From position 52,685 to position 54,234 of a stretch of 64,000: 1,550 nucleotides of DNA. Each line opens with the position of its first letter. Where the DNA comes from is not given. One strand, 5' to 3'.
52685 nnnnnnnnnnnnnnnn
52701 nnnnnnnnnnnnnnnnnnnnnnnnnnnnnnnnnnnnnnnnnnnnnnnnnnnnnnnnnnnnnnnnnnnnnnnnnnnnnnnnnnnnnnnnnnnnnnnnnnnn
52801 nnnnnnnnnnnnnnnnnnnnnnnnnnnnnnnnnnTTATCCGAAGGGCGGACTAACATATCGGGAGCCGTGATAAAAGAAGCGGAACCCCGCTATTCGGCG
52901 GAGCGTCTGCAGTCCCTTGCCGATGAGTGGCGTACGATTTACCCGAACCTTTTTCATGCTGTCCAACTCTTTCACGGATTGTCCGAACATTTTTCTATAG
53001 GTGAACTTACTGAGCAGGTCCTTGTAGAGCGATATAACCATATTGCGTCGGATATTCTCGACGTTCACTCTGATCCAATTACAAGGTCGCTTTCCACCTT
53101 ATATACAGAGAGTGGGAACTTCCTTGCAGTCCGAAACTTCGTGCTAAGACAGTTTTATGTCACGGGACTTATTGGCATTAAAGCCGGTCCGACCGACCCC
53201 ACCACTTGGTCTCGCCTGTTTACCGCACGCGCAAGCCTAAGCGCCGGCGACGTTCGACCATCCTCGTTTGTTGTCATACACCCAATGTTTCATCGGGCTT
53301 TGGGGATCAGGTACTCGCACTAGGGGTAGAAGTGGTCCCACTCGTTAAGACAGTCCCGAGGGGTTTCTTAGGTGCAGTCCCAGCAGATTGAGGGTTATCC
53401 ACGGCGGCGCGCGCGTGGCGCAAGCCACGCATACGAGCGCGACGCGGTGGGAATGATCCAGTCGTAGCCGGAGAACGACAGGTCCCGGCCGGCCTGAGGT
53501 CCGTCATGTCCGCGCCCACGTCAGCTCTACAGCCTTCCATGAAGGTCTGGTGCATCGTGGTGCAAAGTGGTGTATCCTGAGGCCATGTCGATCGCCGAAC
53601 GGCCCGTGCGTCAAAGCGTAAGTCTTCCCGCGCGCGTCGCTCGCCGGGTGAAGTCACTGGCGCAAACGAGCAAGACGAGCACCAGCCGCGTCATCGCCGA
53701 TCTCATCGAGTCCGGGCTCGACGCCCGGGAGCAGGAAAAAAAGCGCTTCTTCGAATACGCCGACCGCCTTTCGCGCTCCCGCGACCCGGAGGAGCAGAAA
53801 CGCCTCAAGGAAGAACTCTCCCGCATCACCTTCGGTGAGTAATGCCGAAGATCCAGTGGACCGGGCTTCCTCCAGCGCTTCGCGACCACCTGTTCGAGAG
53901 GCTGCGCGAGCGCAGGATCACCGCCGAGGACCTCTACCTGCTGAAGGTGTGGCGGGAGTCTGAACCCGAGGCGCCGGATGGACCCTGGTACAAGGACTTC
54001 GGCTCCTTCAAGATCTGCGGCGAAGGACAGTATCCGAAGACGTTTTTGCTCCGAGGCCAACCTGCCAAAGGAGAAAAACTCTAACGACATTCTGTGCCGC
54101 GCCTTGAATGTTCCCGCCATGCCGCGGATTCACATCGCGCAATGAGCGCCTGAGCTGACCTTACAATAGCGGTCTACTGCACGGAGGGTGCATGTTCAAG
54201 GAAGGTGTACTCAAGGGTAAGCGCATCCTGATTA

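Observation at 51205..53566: Low-GC insert whose only intact gene is an orphan 564-aa P-loop NTPase: candidate single-gene conflict/defence module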

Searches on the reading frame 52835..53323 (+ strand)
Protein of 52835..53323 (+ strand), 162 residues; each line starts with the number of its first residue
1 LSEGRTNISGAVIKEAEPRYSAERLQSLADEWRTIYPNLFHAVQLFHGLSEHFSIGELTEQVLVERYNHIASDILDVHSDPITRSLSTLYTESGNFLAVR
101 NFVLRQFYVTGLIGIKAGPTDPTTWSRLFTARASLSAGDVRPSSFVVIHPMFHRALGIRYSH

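Call 67: predict_structure(alignment_id=A4)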
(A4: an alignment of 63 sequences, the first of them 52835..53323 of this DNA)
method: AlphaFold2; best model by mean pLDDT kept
length: 162 residues; sequences in the alignment: 63
mean_pLDDT: 90.0   pTM: 0.81
mean pLDDT of the five models: 90.0, 88.6, 87.2, 86.6, 86.3
residues with pLDDT >= 90: 118; 70-90: 33; 50-70: 9; < 50: 2
segments of 3 or more residues with pLDDT < 50: none
pLDDT, mean of each block of 10 residues (from residue 1): 63 79 84 93 97 97 98 96 97 96 96 95 82 83 97 93 64
secondary structure, 60 per line:
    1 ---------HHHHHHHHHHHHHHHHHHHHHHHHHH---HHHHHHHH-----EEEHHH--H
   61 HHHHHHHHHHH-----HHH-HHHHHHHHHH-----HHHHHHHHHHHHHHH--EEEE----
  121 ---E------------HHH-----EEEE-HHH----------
elements in order: H10-35 H39-46 E52-54 H60-71 H81-90 H96-110 E113-116 E145-148

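Call 72: fold_search(model_id=the predicted structure, library=pdb)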
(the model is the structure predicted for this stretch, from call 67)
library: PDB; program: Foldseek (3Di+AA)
matches with E <= 10: 25; with E <= 0.001: 0
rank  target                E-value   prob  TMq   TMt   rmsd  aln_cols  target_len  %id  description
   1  8j56_F                2.5e+00  0.06  0.22  0.22  11.1       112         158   16  Crystal structure of the FlhDC complex from Cupriavidus necator (released 2024-02-28)
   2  7nz2_C1               3.1e+00  0.15  0.33  0.14   6.7       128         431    9  Cryo-EM structure of the MukBEF-MatP-DNA tetrad (released 2021-07-07)
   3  9gmb_D                3.5e+00  0.12  0.33  0.21   6.5       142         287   10  MukEF in complex with the phage protein gp5.9 (released 2025-03-26)
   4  7ccj_B                4.4e+00  0.11  0.34  0.34   7.6       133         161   12  Sulfur binding domain of SprMcrA complexed with phosphorothioated DNA (released 2020-07-08)
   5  2w57_A                4.7e+00  0.08  0.26  0.31   8.0       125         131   16  Crystal structure of the Vibrio cholerae ferric uptake regulator (Fur) reveals structural rearrangement of the DNA-bin (released 2009-01-20)
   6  2l1a_MODEL_1_A        4.7e+00  0.03  0.18  0.25   9.9        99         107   10  Solution NMR structure of the N-terminal GTPase-like domain of dictyostelium discoideum Fomin C (released 2011-08-17)
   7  5l0p                  5.6e+00  0.06  0.22  0.13   7.1        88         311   16  Symmetry-based assembly of a two-dimensional protein lattice (released 2017-03-29)
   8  2ns0                  5.9e+00  0.05  0.21  0.34  10.2        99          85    6  Crystal structure of protein RHA04536 from Rhodococcus sp (released 2006-12-05)
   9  8j6w                  6.3e+00  0.03  0.21  0.23  13.2       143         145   12  Full length crystal structure of Escherichia coli Fur (released 2024-05-01)
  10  7ccd_A                6.7e+00  0.09  0.35  0.34   6.6       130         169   12  Sulfur binding domain of SprMcrA complexed with phosphorothioated DNA (released 2020-07-08)
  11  8u8m_A                6.7e+00  0.02  0.14  0.16  11.2        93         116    6  X-ray crystal structure of TEBP-1 MCD2 homodimer (released 2024-04-03)
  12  8q5j                  6.7e+00  0.01  0.14  0.07  13.7        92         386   12  Cytochrome P450 monooxygenase from Streptomyces scabiei (SscaCYP) (released 2024-04-03)
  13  6pcp_A                7.1e+00  0.06  0.28  0.31  15.3       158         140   14  Mechanism for regulation of DNA binding of Bordetella bronchiseptica BpsR by 6-hydroxynicotinic acid (released 2019-11-06)
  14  5nbc_C                7.1e+00  0.03  0.25  0.30  14.4       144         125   11  Structure of Prokaryotic Transcription Factors (released 2018-05-16)
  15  7kzq_E                7.1e+00  0.03  0.16  0.08  26.8       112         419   12  Structure of the human Fanconi anaemia Core-ID complex (released 2021-03-10)
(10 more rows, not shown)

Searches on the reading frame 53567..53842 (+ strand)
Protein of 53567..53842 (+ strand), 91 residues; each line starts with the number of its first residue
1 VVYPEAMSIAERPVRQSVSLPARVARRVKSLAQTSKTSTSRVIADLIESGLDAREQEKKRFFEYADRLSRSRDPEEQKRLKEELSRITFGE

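Call 3: search_protein_families(library=pfam, proteins=[window:53567-53842:+], max_evalue=1)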
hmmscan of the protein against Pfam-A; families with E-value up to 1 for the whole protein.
window:53567-53842:+ (91 aa): 8 families
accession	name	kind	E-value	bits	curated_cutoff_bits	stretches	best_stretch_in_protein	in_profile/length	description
PF19891.5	DUF6364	-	0.00067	20.5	27.3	1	17-84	6-66/70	Family of unknown function (DUF6364)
PF07878.17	RHH_5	-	0.0055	16.9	26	1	17-55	5-43/43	CopG-like RHH_1 or ribbon-helix-helix domain, RHH_5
PF11014.13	DUF2852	-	0.025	15.2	22.5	1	22-80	53-111/116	Protein of unknown function (DUF2852)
PF11169.13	DUF2956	-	0.084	13.5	25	1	23-79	10-64/102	Protein of unknown function (DUF2956)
PF10038.14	DUF2274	-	0.086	13.7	23.8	1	11-41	12-42/69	Protein of unknown function (DUF2274)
PF15919.11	HicB_lk_antitox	-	0.093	13.3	27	1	8-45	84-121/123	HicB_like antitoxin of bacterial toxin-antitoxin system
PF13463.12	HTH_27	-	0.15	12.8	22.2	1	24-58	20-54/68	Winged helix DNA-binding domain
PF19908.4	DUF6381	-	0.8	9.9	26.6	1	69-87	26-44/62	Family of unknown function (DUF6381)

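Call 4: search_protein_families(library=padloc, proteins=[window:53567-53842:+], max_evalue=1)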
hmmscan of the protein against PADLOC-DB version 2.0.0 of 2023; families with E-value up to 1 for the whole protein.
window:53567-53842:+ (91 aa): 0 families

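Call 5: search_protein_families(library=ncbifam, proteins=[window:53567-53842:+], max_evalue=1)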
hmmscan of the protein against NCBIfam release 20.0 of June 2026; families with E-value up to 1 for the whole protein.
window:53567-53842:+ (91 aa): 5 families
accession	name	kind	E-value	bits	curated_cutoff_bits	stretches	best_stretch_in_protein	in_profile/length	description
TIGR01985.1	phasin_2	equivalog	0.00073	20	99.7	1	25-86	28-89/123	phasin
TIGR03117.2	cas_csf4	equivalog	0.0059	14.8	400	1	12-63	58-109/800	type IV CRISPR-associated DEAD/DEAH-box helicase Csf4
NF048017.1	antitoxin_RelB_like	equivalog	0.0075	16.5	50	1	20-56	2-38/70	type II toxin-antitoxin system RelB family antitoxin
TIGR04141.1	TIGR04141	subfamily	0.021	13.3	35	1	28-85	173-230/516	TIGR04141 family sporadically distributed protein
TIGR03923.1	T7SS_EccE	equivalog_domain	0.024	13.5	108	1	24-76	192-246/344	type VII secretion protein EccE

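Call 80: search_protein_families(library=phrogs, proteins=[window:53567-53842:+], max_evalue=0.001)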
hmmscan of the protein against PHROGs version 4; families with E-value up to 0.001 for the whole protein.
window:53567-53842:+ (91 aa): 0 families

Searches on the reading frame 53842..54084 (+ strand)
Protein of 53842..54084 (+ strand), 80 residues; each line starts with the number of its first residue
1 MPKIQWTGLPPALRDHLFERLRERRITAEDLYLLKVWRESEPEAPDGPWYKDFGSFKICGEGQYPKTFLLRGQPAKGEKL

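Call 3: search_protein_families(library=pfam, proteins=[window:53842-54084:+], max_evalue=1)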
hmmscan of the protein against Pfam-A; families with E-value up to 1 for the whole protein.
window:53842-54084:+ (80 aa): 0 families

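Call 4: search_protein_families(library=padloc, proteins=[window:53842-54084:+], max_evalue=1)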
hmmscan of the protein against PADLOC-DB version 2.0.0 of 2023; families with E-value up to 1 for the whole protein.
window:53842-54084:+ (80 aa): 0 families

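Call 5: search_protein_families(library=ncbifam, proteins=[window:53842-54084:+], max_evalue=1)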
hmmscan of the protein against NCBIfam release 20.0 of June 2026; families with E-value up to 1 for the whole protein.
window:53842-54084:+ (80 aa): 0 families

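Call 79: find_homologous_proteins(query=window:53842-54084:+)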
Query window:53842-54084:+ (80 aa): 3975 proteins with E <= 0.001 among 3978 candidates; the best 120 are listed.
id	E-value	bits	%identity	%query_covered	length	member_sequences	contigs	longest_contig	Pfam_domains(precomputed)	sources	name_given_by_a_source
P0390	1.1e-45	171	94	100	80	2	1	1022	-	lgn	-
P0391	2.4e-45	170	93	100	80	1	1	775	-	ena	-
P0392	4.3e-45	170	90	100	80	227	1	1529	-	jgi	-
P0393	4.9e-45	169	91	100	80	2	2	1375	-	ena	-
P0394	5.5e-45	169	90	100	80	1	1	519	-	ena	-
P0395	1.8e-44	168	90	100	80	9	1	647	-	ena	-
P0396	2.6e-44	167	90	100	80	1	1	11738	-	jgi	jgi:hypothetical protein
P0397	3.2e-44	167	90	100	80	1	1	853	-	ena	-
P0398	4.7e-44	166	89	100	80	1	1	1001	-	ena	-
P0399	7.5e-44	166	90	100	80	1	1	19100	-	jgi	-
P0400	7.6e-44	166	89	100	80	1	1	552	-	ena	-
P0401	9.5e-44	165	88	100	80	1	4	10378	-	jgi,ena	jgi:hypothetical protein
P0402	9.9e-44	165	89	100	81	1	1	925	-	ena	-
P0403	1.0e-43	165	90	100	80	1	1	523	-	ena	-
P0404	1.1e-43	165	89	100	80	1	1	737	-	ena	-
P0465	3.1e-42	160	88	100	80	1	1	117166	-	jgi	jgi:hypothetical protein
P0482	5.7e-42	160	86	100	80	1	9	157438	-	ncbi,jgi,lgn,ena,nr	ncbi:MAG: hypothetical protein MUP80_05020 [Acidobacteriia bacterium]|jgi:hypothetical protein|nr:hy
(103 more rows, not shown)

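Call 80: search_protein_families(library=phrogs, proteins=[window:53842-54084:+], max_evalue=0.001)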
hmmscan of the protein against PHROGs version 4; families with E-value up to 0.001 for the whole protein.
window:53842-54084:+ (80 aa): 0 families

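Call 82: find_encoding_contigs(protein=P0482, flank=3000, max_places=5)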
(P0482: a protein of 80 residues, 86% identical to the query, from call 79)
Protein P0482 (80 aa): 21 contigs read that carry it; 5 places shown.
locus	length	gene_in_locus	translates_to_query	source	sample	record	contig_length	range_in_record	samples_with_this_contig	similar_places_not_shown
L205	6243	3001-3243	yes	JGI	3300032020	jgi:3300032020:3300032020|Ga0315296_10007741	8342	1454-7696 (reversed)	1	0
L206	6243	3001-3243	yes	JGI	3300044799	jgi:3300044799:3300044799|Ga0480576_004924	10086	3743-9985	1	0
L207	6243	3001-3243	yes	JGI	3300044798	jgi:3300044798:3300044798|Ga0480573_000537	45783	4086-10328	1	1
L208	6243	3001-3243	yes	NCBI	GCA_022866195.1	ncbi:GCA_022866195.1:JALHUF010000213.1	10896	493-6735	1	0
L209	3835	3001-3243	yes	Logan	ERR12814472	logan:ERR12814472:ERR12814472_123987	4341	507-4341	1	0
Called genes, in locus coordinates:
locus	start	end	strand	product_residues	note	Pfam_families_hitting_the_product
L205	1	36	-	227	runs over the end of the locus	?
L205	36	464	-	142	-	PF03928:HbpS-like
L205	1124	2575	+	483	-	PF00672:HAMP, PF00211:Guanylate_cyc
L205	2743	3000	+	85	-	-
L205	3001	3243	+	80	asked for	-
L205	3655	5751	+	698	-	PF03030:H_PPase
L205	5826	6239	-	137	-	-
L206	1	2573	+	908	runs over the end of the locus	-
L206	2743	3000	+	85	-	-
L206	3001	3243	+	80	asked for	-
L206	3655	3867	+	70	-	-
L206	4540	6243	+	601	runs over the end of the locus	?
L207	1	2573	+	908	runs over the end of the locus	-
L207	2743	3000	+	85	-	-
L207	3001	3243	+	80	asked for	-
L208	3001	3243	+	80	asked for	-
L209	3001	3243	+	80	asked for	-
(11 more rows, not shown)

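Call 83: find_encoding_contigs(protein=P0465, flank=3000, max_places=3)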
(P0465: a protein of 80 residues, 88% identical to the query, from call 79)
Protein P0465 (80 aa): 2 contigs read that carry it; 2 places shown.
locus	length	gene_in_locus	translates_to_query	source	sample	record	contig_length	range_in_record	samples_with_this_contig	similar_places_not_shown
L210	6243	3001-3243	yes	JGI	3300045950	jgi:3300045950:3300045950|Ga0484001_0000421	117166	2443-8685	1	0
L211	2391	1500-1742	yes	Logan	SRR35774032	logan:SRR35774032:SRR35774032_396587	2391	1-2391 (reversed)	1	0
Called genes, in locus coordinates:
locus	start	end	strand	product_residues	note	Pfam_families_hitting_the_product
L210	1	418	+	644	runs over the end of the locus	PF00012:HSP70, PF06723:MreB_Mbl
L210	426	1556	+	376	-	PF00226:DnaJ, PF01556:DnaJ_C, PF15777:Anti-TRAP (faint), PF00684:DnaJ_CXXCXGXG, PF27439:DnaJ_C_2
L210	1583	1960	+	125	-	PF13650:Asp_protease_2, PF13975:gag-asp_proteas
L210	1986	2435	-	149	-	-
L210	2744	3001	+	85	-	-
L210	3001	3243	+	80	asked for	-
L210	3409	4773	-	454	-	PF01406:tRNA-synt_1e, PF01921:tRNA-synt_1f (faint), PF00133:tRNA-synt_1 (faint), PF09334:tRNA-synt_1g (weak), PF09190:DALR_2, PF23493:CysS_C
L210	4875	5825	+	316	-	PF12895:ANAPC3, PF13432:TPR_16, PF14559:TPR_19, PF13424:TPR_12, PF14559:TPR_19, PF13414:TPR_11, PF14534:DUF4440, PF24125:Cds6_C, +15 more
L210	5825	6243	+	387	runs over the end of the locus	PF03734:YkuD, PF24125:Cds6_C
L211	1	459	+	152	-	?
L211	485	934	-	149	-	-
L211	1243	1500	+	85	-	-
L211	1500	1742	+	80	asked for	-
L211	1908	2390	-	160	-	?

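Call 92: search_solved_structures(query=window:53842-54084:+, max_evalue=10)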
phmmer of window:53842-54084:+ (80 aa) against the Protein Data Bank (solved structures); distinct sequences matched with E-value up to 10: 1.
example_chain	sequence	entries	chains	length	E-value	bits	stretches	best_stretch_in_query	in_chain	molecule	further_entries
9cc6_A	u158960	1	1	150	3.1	11.6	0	7-43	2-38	G3bp1 Binder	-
